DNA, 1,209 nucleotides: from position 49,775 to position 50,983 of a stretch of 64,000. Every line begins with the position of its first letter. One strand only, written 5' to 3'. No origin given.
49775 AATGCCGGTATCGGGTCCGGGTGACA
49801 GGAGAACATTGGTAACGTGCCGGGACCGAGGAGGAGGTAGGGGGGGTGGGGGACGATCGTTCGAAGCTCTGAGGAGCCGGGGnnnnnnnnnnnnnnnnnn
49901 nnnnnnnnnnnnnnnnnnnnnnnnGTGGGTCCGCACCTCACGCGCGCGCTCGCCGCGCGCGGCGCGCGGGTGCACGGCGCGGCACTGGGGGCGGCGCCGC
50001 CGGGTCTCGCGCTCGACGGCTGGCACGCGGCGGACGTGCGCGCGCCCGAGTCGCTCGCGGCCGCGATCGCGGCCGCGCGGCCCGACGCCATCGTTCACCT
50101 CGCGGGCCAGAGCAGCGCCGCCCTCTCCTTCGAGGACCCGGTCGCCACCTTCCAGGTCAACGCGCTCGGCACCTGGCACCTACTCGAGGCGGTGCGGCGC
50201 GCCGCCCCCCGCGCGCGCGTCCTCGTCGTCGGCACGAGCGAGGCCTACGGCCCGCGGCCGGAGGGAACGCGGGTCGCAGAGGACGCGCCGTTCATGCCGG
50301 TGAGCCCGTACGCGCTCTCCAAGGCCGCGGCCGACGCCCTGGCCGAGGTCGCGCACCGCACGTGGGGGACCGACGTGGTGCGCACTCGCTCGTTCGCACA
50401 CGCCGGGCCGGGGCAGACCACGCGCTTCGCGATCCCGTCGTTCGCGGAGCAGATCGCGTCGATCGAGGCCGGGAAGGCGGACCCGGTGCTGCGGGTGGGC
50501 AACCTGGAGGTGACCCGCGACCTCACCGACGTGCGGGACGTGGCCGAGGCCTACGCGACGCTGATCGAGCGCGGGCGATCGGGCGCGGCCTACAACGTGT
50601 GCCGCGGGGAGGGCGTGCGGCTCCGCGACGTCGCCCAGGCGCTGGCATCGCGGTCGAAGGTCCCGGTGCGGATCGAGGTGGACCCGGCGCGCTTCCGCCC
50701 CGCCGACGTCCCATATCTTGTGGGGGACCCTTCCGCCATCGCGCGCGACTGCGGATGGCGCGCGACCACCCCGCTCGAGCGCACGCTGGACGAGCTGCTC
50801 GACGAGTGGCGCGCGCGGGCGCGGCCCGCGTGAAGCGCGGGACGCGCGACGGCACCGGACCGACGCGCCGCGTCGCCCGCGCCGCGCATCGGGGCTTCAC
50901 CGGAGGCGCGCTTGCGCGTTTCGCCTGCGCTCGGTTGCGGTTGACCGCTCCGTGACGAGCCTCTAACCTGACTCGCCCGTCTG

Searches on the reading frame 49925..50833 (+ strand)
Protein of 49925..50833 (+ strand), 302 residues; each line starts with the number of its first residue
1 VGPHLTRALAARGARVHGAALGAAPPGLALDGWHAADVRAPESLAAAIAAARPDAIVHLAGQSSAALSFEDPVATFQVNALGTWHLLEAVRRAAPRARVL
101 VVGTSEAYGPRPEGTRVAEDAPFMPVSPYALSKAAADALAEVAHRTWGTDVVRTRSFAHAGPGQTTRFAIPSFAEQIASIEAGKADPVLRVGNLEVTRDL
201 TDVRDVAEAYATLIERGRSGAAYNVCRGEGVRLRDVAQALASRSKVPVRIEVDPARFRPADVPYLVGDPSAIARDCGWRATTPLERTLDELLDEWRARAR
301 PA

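Call 82: search_protein_families(library=pfam, proteins=[window:49925-50833:+], max_evalue=0.001)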
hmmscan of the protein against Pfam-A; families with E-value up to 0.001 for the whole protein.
window:49925-50833:+ (302 aa): 4 families
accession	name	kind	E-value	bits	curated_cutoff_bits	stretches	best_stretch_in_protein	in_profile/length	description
PF16363.11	GDP_Man_Dehyd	-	4.8e-56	191.1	27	1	33-290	56-331/332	GDP-mannose 4,6 dehydratase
PF01370.27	Epimerase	-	9.4e-47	159.9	20.9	1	2-226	11-240/240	NAD dependent epimerase/dehydratase family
PF04321.23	RmlD_sub_bind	-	7.7e-06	25.6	27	1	2-156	13-150/287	RmlD substrate binding domain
PF02719.21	Polysacc_synt_2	-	0.00028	20.6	20.2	0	36-104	61-128/293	Polysaccharide biosynthesis protein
